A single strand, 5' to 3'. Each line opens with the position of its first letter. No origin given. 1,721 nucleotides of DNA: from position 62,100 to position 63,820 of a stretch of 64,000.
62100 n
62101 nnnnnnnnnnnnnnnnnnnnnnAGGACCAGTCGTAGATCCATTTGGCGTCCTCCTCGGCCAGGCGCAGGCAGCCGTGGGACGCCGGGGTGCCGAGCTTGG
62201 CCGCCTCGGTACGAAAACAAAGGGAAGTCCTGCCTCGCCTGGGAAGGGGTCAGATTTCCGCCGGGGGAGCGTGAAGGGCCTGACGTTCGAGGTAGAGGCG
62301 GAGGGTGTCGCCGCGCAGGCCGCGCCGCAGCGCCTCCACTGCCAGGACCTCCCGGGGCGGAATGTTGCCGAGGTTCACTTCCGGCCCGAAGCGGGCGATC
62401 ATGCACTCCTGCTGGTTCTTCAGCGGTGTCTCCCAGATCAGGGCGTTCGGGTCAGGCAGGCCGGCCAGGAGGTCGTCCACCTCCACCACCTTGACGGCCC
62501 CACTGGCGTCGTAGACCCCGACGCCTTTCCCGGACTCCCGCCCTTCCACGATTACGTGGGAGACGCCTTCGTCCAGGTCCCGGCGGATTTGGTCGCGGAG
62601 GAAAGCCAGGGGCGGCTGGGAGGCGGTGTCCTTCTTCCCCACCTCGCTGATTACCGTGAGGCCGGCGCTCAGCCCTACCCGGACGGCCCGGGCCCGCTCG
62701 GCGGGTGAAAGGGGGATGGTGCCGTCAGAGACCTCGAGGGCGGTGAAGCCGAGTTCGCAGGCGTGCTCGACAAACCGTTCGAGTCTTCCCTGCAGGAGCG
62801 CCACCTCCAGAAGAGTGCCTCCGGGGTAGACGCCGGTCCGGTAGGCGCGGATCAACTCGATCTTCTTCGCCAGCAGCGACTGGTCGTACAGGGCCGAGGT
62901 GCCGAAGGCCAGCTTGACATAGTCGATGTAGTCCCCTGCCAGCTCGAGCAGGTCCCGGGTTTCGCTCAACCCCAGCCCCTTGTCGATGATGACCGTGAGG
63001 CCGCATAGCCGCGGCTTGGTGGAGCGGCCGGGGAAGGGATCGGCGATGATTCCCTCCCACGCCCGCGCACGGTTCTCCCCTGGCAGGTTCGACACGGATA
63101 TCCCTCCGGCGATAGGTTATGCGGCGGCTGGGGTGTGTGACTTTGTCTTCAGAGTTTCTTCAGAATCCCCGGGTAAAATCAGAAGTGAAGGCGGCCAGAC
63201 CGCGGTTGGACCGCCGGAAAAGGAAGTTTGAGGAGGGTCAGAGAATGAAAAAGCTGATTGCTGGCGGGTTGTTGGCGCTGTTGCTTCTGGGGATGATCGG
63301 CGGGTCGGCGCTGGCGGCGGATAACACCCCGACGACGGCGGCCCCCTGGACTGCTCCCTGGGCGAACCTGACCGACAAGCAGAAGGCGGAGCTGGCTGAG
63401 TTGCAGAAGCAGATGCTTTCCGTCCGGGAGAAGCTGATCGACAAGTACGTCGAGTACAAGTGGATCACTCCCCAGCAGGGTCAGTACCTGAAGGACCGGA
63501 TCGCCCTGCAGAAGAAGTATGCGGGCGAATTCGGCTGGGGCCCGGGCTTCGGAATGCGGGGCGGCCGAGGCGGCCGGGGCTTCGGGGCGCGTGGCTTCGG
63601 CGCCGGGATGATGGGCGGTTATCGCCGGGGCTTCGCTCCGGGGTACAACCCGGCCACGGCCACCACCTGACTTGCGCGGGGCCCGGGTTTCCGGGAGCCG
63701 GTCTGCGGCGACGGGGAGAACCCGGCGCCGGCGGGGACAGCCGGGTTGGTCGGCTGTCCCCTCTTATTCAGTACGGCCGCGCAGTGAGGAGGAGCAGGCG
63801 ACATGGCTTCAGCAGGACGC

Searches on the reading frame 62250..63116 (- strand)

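Call 52: search_protein_families(library=pfam, proteins=[window:62250-63116:-], max_evalue=0.0001)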
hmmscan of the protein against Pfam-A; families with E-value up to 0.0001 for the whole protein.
window:62250-63116:- (288 aa): 1 family
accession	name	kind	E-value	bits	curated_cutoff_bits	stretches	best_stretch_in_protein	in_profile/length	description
PF02679.21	ComA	-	1.4e-84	283.8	25.2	1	30-270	2-243/243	(2R)-phospho-3-sulfolactate synthase (ComA)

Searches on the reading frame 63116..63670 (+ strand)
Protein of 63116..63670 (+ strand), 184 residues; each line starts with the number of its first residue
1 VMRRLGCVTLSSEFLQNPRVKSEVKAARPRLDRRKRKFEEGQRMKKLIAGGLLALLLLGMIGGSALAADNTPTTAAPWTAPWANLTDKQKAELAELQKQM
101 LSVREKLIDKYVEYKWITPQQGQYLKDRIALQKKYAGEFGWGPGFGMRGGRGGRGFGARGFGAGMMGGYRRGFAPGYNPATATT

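Call 75: search_protein_families(library=pfam, proteins=[window:63116-63670:+], max_evalue=0.01)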
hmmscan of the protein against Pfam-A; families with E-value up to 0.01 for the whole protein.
window:63116-63670:+ (184 aa): 1 family
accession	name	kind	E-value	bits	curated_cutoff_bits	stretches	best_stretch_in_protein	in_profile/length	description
PF10925.13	DUF2680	-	1.7e-14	54.1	25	1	85-135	1-51/57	Protein of unknown function (DUF2680)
